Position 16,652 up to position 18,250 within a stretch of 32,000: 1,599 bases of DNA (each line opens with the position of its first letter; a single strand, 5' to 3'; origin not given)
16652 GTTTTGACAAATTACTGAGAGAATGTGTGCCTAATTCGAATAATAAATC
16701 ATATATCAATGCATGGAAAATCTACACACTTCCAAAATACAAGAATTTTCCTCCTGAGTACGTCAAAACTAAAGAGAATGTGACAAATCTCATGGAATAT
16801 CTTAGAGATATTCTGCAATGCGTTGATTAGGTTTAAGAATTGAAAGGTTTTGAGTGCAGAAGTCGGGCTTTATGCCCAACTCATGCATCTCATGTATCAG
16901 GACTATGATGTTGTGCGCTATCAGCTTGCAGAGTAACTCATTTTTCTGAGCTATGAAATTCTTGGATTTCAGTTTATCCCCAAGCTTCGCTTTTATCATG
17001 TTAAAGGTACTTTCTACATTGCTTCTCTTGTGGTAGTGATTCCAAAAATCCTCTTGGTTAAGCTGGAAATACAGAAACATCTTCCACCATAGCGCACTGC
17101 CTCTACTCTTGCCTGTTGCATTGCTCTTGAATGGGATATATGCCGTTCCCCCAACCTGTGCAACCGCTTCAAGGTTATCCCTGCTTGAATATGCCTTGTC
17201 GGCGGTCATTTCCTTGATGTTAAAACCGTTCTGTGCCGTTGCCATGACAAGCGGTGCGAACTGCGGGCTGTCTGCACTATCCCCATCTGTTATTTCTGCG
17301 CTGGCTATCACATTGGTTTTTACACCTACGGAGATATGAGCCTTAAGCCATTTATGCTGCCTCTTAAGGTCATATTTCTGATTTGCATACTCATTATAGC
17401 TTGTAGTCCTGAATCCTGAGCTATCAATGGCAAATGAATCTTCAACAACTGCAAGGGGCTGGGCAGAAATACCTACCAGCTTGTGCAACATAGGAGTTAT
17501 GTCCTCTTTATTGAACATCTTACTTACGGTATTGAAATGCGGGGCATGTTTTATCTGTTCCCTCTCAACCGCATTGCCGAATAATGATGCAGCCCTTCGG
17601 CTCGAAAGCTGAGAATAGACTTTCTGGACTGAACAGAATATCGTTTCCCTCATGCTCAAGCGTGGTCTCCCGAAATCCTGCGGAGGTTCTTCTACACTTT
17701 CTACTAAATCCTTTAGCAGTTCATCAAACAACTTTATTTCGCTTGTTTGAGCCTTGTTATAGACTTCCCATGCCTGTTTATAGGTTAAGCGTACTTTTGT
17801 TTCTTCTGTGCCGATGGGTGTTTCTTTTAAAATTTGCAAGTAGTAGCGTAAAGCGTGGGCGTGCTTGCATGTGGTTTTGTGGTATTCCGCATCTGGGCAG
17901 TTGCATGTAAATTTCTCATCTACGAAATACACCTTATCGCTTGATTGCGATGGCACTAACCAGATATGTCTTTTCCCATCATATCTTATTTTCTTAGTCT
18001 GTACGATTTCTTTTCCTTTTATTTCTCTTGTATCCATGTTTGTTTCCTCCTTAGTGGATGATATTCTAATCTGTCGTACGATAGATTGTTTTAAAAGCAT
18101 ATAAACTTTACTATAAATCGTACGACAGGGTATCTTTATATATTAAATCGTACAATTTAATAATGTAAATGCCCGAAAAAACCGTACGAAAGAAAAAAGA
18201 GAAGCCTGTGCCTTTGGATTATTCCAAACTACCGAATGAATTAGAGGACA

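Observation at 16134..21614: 5.46-kb cargo transposon: 17-bp TIRs and a perfect 9-bp target duplication around a SWIM-DDE transposase carrying a restriction-modification operon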

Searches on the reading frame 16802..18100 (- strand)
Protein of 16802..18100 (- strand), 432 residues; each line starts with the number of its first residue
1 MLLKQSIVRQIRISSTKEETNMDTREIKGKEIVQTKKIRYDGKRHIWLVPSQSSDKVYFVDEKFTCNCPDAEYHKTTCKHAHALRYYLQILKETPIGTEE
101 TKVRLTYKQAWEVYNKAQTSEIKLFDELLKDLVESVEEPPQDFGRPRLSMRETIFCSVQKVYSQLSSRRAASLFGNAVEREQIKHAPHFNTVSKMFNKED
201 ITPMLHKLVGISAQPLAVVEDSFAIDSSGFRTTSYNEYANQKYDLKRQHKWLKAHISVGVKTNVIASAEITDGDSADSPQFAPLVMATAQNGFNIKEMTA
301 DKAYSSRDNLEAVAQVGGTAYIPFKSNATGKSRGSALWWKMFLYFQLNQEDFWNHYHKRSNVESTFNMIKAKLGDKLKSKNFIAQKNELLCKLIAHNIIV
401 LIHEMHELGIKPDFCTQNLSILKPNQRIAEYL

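Call 9: search_protein_families(library=pfam, proteins=[window:16802-18100:-], max_evalue=0.01)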
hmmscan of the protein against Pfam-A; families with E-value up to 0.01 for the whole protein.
window:16802-18100:- (432 aa): 2 families
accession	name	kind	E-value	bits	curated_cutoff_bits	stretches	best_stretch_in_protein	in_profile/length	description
PF01609.27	DDE_Tnp_1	-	4.7e-23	82.4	23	1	223-398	7-200/200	Transposase DDE domain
PF04434.22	SWIM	-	0.0049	16.8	19.6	0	65-83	14-32/38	SWIM zinc finger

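Call 12: find_encoding_contigs(protein=window:16802-18100:-, flank=10000, max_places=10)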
Protein window:16802-18100:- (432 aa): no gene with exactly this product is on record in the collection.

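Call 13: find_homologous_proteins(query=window:16805-18100:-, max_evalue=0.00001)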
Query window:16805-18100:- (432 aa): 6994 proteins with E <= 0.00001 among 8000 candidates; the best 120 are listed.
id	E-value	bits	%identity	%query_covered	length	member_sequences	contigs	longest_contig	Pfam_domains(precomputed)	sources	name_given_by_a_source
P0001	9.1e-255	863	94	93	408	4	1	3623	PF01609.28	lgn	-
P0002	2.6e-253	858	94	92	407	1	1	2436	PF01609.28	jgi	jgi:transposase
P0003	1.7e-245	832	93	91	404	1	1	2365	PF01609.28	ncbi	-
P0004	5.5e-238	808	88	92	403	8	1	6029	PF01609.28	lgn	-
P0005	1.0e-236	803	87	91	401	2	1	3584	PF01609.28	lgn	-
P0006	1.2e-234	797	85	92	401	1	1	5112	PF01609.28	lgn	-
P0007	8.4e-219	744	82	91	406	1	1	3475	PF01609.28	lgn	-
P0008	7.2e-205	699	77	92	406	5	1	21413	PF01609.28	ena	-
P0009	2.3e-198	677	73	92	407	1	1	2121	PF01609.28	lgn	-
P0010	1.0e-194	665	73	91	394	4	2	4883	PF01609.28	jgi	jgi:transposase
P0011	6.7e-190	649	70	92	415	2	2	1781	PF01609.28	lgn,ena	-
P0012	6.8e-183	626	69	92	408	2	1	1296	PF01609.28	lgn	-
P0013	4.0e-175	601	67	91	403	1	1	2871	PF01609.28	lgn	-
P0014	1.4e-174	599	65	91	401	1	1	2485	PF01609.28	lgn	-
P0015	8.0e-174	596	66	91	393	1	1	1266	PF01609.28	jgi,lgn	jgi:transposase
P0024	8.7e-169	580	65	92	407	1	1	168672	PF01609.28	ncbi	-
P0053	4.2e-160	551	61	92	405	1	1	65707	PF01609.28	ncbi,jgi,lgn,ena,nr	ncbi:transposase [Candidatus Micrarchaeota archaeon]|nr:transposase [Candidatus Micrarchaeota archae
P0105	1.0e-148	514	59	91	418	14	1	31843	PF01609.28,PF04434.23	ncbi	ncbi:MAG: transposase [Methanothrix sp.]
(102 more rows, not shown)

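Call 14: find_encoding_contigs(protein=window:16802-18037:-, flank=10000, max_places=10)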
Protein window:16802-18037:- (411 aa): 6 contigs read that carry it; 3 places shown.
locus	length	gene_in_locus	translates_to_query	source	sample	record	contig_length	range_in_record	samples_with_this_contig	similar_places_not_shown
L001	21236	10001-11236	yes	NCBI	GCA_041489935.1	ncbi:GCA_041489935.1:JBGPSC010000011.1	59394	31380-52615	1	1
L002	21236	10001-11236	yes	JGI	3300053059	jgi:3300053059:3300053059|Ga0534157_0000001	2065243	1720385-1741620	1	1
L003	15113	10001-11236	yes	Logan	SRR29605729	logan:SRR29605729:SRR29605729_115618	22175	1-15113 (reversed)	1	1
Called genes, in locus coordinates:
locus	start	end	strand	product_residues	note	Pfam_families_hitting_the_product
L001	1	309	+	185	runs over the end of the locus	PF00174:Oxidored_molyb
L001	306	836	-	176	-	PF00156:Pribosyltran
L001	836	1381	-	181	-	PF01864:CarS-like, PF01148:CTP_transf_1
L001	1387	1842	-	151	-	PF00383:dCMP_cyt_deam_1, PF14437:MafB19-deam, PF14439:Bd3614-deam (faint)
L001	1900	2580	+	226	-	PF02568:ThiI (faint), PF06508:QueC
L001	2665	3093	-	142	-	PF27323:RdxA_C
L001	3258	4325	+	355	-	-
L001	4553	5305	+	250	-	PF04402:SIMPL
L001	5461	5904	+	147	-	-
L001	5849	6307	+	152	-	-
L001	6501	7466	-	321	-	PF01420:Methylase_S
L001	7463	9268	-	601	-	PF02384:N6_Mtase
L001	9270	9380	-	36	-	-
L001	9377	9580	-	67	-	PF13412:HTH_24 (weak), PF24033:DUF7342 (weak)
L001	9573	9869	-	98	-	-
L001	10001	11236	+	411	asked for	PF01609:DDE_Tnp_1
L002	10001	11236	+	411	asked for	PF01609:DDE_Tnp_1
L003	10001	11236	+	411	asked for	PF01609:DDE_Tnp_1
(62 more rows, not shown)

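Call 15: find_encoding_contigs(protein=P0001, flank=10000, max_places=4)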
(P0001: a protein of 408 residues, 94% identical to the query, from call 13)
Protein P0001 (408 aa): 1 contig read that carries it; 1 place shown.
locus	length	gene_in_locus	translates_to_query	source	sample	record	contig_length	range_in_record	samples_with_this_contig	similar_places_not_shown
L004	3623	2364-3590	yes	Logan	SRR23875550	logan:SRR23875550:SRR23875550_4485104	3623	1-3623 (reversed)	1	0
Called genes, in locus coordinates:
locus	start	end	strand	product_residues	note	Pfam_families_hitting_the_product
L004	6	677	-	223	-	PF09491:RE_AlwI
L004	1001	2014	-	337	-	PF01555:N6_N4_Mtase, PF03602:Cons_hypoth95 (weak), PF01555:N6_N4_Mtase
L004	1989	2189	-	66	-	PF04014:MazE_antitoxin (weak)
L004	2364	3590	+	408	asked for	PF01609:DDE_Tnp_1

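Call 16: find_encoding_contigs(protein=P0004, flank=10000, max_places=4)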
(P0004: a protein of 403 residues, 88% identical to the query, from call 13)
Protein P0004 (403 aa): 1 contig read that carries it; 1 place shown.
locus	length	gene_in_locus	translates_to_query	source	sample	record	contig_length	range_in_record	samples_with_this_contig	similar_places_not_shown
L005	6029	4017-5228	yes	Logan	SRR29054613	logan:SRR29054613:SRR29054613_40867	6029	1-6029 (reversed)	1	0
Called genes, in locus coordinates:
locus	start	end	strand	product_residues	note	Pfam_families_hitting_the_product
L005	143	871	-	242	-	-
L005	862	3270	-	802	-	PF02384:N6_Mtase, PF01170:UPF0020 (faint), PF07669:Eco57I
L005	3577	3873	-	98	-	-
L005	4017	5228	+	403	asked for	PF01609:DDE_Tnp_1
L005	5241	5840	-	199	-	-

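Call 17: find_encoding_contigs(protein=P0008, flank=10000, max_places=4)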
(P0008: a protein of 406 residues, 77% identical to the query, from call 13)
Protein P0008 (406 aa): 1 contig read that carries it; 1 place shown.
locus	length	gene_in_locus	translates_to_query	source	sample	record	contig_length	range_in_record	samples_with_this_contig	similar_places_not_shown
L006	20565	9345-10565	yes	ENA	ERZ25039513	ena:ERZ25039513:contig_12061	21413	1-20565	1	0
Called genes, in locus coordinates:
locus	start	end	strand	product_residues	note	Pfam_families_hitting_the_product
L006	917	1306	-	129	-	-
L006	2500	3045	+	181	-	PF13384:HTH_23 (weak), PF13518:HTH_28 (weak), PF13551:HTH_29 (weak), PF13565:HTH_32, PF13592:HTH_33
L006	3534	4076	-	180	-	-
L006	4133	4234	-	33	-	-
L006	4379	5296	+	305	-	PF00665:rve (weak)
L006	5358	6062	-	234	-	-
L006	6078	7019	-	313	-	-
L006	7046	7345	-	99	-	-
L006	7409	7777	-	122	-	PF02384:N6_Mtase (weak)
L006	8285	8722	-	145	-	PF13588:HSDR_N_2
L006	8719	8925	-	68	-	PF24033:DUF7342 (weak)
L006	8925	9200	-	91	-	-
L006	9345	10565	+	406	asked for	PF01609:DDE_Tnp_1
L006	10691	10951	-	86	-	-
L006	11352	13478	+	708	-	PF01751:Toprim, PF01131:Topoisom_bac, PF01396:Zn_ribbon_Top1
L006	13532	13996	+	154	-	PF09335:VTT_dom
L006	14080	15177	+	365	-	PF04123:DUF373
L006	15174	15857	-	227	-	-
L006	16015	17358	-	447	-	PF01979:Amidohydro_1, PF12890:DHOase, PF07969:Amidohydro_3 (weak)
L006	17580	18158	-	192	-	PF00005:ABC_tran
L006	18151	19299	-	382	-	PF12704:MacB_PCD, PF02687:FtsX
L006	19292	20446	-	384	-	PF12704:MacB_PCD, PF02687:FtsX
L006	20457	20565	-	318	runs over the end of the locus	?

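Call 32: find_related_loci(query=window:16805-18037:-, collection=metagenome_contigs, flank=10000)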
Query window:16805-18037:- (411 aa) in metagenome_contigs; peptide patterns used: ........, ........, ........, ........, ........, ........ (x = any residue, [..] = any of these).
67 stretches matched a pattern; 21 encode a relative of the query (tblastn E <= 1e-3); 21 distinct loci.
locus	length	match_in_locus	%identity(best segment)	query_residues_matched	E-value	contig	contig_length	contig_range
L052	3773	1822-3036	77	1-405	0e+0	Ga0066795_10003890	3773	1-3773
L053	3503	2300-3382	77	1-361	0e+0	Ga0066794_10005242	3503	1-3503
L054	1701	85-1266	60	3-393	1e-170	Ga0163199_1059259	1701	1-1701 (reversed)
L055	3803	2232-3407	57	2-393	3e-154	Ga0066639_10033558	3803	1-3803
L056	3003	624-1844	44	1-393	8e-114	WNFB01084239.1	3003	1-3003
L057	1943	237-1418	44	4-390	4e-104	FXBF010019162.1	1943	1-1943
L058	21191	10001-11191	42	1-393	1e-98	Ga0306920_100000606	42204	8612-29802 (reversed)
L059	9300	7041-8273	41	1-404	3e-97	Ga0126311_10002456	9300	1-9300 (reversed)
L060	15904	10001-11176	63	1-393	2e-171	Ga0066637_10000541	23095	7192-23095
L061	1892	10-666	50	179-393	7e-63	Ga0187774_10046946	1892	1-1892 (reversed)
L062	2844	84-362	91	304-396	2e-53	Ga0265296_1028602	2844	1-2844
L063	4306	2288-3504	51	1-393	4e-50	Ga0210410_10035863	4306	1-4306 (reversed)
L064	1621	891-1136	78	317-398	1e-38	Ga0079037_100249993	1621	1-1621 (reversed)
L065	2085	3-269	56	305-393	2e-26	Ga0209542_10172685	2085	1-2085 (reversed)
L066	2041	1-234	62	316-393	5e-26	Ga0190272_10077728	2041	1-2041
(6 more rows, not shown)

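Call 36: search_protein_families(library=pfam, proteins=[L052:269-1384:-, L053:153-719:+, L055:3-1958:-, L060:6836-9700:-, L059:3311-4345:+, L059:4470-4958:+, L059:5096-6148:+, L005:143-871:-, L005:5241-5840:-, L052:1440-1673:-], max_evalue=0.01)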
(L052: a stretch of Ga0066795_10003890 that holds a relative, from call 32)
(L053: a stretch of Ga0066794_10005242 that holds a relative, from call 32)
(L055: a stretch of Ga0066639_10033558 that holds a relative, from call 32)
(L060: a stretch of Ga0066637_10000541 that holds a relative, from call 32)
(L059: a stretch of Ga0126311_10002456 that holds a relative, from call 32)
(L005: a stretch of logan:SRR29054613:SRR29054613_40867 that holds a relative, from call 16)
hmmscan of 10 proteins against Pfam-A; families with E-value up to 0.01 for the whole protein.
L052:269-1384:- (371 aa): 6 families
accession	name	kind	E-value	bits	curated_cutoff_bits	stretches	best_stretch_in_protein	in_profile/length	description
PF01555.25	N6_N4_Mtase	-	3.1e-46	158.5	26.7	1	53-278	1-220/221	DNA methylase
PF01170.24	UPF0020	-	5.8e-07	29.8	22.3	1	218-253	6-42/197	RMKL-like, methyltransferase domain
PF08241.18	Methyltransf_11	-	1.3e-06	29.4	21.2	0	19-93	29-94/95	Methyltransferase domain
PF13649.12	Methyltransf_25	-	7.3e-06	27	27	1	243-281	1-41/97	Methyltransferase domain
PF13847.12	Methyltransf_31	-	0.0002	21.5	27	1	239-280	3-47/145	Methyltransferase domain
PF09445.16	Methyltransf_15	-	0.00048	20.2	22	0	242-279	3-40/165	RNA cap guanine-N2 methyltransferase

L053:153-719:+ (188 aa): 0 families

L055:3-1958:- (652 aa): 5 families
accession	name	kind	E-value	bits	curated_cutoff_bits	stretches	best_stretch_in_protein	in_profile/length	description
PF01555.25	N6_N4_Mtase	-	2.7e-23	83.5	26.7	2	20-72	160-212/221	DNA methylase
PF01170.24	UPF0020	-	1.2e-07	32.1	22.3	1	40-69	27-56/197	RMKL-like, methyltransferase domain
PF03602.21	Cons_hypoth95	-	1.1e-06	28.9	24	0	40-97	40-99/182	Conserved hypothetical protein 95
PF02086.21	MethyltransfD12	-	1.3e-05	25.5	22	1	41-114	20-92/253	D12 class N6 adenine-specific DNA methyltransferase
PF05876.18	GpA_ATPase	-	0.0022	18.1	25.6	1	95-151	178-234/247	Phage terminase large subunit gpA, ATPase domain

L060:6836-9700:- (954 aa): 4 families
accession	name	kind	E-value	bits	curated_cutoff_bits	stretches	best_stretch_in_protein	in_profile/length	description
PF02384.22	N6_Mtase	-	4e-15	56.4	20.4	1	309-610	27-262/311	N-6 DNA Methylase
PF07669.17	Eco57I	-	5.3e-14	53.1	25.3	1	373-557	1-164/171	Eco57I restriction-modification methylase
PF20473.4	MmeI_Mtase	-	9.7e-09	35.2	27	1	331-570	22-240/259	MmeI, DNA-methyltransferase domain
PF01170.24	UPF0020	-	5.1e-06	26.8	22.3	1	329-405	29-109/197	RMKL-like, methyltransferase domain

L059:3311-4345:+ (344 aa): 5 families
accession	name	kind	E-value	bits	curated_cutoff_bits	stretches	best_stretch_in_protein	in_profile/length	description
PF07719.23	TPR_2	-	5.1e-07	29.8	27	0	139-166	2-29/34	Tetratricopeptide repeat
PF13424.12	TPR_12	-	6.2e-07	30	30.1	1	106-165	8-72/77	Tetratricopeptide repeat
PF13374.12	TPR_10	-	9e-07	29.2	27.5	0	138-165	2-29/42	Tetratricopeptide repeat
PF13176.12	TPR_7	-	0.00088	19.6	27.9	1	140-169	1-32/36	Tetratricopeptide repeat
PF13181.12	TPR_8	-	0.0045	17.5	25.7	0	138-166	1-29/34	Tetratricopeptide repeat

L059:4470-4958:+ (162 aa): 0 families

L059:5096-6148:+ (350 aa): 0 families

L005:143-871:- (242 aa): 1 family
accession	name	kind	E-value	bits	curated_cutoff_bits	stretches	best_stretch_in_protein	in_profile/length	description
PF01420.25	Methylase_S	-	0.0035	18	22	1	52-197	8-136/168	Type I restriction modification DNA specificity domain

L005:5241-5840:- (199 aa): 0 families

L052:1440-1673:- (77 aa): 1 family
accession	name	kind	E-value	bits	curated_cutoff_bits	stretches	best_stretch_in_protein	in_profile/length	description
PF04014.23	MazE_antitoxin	-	1.9e-06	28.2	24.7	1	23-67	5-45/48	Antidote-toxin recognition MazE, bacterial antitoxin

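Call 37: search_protein_families(library=ncbifam, proteins=[window:16805-18100:-], max_evalue=0.01)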
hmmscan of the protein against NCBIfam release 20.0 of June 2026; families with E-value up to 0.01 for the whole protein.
window:16805-18100:- (432 aa): 9 families
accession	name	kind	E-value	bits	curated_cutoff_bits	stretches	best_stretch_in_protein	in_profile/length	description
NF033579.1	transpos_IS5_2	equivalog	2e-40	139.1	140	1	145-398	39-287/289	IS5 family transposase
NF033551.1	transpos_IS1182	equivalog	7.4e-16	58.1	270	1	253-329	269-344/488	IS1182 family transposase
NF033592.1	transpos_IS4_1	equivalog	8.6e-10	38.2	115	2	205-329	89-211/332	IS4 family transposase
NF033593.1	transpos_ISNCY_1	equivalog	9.8e-09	34.4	325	1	261-401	310-442/444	ISNCY family transposase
NF033580.1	transpos_IS5_3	equivalog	1.6e-08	34.5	110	1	192-370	61-229/258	IS5 family transposase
NF033581.1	transpos_IS5_4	equivalog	1.8e-08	34.1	140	1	239-375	142-260/285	IS5 family transposase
NF033559.2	transpos_IS1634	equivalog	6.2e-06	25.5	100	1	221-322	132-236/483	IS1634 family transposase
NF033520.1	transpos_IS982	equivalog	0.001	18.7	130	0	254-330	116-187/243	IS982 family transposase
NF033539.1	transpos_IS1380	equivalog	0.0035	16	180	0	348-403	318-376/419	IS1380 family transposase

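Call 48: search_dna_similar(query=window:16805-18037:-, collection=plasmids, mode=protein, max_rows=25, max_evalue=0.00001)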
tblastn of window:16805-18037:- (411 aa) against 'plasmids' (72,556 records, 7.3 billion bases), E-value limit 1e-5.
Records with a match: 1620; places in all: 2780; records where one place covers at least 80% of the query: 11.
Best place of each record, by identity: <60% 1620.
By first word of the organism name: Acinetobacter 507; Klebsiella 438; Vibrio 112; Escherichia 101; Salmonella 67; Rhizobium 42; Phaeobacter 36; Enterobacter 35; Paracoccus 33; Pseudosulfitobacter 31; and 68 more.
By predicted mobility (MOB-suite, as given by PLSDB): conjugative 601; non-mobilizable 536; mobilizable 483.
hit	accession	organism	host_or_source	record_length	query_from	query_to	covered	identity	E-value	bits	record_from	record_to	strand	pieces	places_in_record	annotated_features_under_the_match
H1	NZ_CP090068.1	Acinetobacter sp. SH20PTE14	pig manure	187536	50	388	82%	24.3%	7e-9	66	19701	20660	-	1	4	none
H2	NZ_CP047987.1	Vibrio parahaemolyticus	shrimp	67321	36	376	83%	23.9%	2e-7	61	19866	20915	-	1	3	IS5-like element ISVa2 family transposase | hypothetical protein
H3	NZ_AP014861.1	Vibrio parahaemolyticus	-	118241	45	376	81%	24.5%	2e-7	61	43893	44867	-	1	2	IS5-like element ISVa2 family transposase | hypothetical protein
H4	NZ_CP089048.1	Acinetobacter ursingii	Homo sapiens,Genome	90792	64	388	79%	24.4%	3e-9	67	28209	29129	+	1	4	none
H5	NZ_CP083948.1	Acinetobacter johnsonii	mixed culture,garden soil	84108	64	388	79%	24.4%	9e-9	65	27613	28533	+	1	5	none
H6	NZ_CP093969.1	Acinetobacter sp. LUNF3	whole organism,landfill soil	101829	64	388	79%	24.4%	3e-8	64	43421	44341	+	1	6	none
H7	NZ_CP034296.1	Vibrio parahaemolyticus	Penaeus vannamei,AHPND infected ...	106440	58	376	78%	24.9%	2e-7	61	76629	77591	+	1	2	IS5-like element ISVa2 family transposase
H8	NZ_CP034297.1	Vibrio parahaemolyticus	Penaeus vannamei,AHPND infected ...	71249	59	376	77%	24.9%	9e-7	59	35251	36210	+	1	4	IS5-like element ISVa2 family transposase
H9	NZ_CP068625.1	Vibrio parahaemolyticus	Penaeus vannamei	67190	47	376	80%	23.9%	4e-7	60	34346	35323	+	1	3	IS5-like element ISVa2 family transposase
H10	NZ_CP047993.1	Vibrio parahaemolyticus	Litopenaeus vannamei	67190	47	376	80%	23.9%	4e-7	60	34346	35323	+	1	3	IS5-like element ISVa2 family transposase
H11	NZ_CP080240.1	Vibrio sp. ED002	whole organism,kelp frond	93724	73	376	74%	25.6%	4e-7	60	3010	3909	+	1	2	IS5 family transposase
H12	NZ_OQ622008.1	Vibrio parahaemolyticus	-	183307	73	376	74%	25.6%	5e-8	63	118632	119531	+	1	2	IS5-like element ISVa2 family transposase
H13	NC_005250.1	Vibrio anguillarum 775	-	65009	73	376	74%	25.6%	5e-8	63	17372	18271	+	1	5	IS5-like element ISVa2 family transposase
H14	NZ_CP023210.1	Vibrio anguillarum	Oncorhynchus kisutch,U.S. Pacific Ocean ...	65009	73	376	74%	25.6%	5e-8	63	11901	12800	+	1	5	IS5-like element ISVa2 family transposase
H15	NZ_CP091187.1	Vibrio anguillarum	Oncorhynchus mykiss irideus,Little ...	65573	73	376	74%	25.6%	5e-8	63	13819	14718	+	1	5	IS5-like element ISVa2 family transposase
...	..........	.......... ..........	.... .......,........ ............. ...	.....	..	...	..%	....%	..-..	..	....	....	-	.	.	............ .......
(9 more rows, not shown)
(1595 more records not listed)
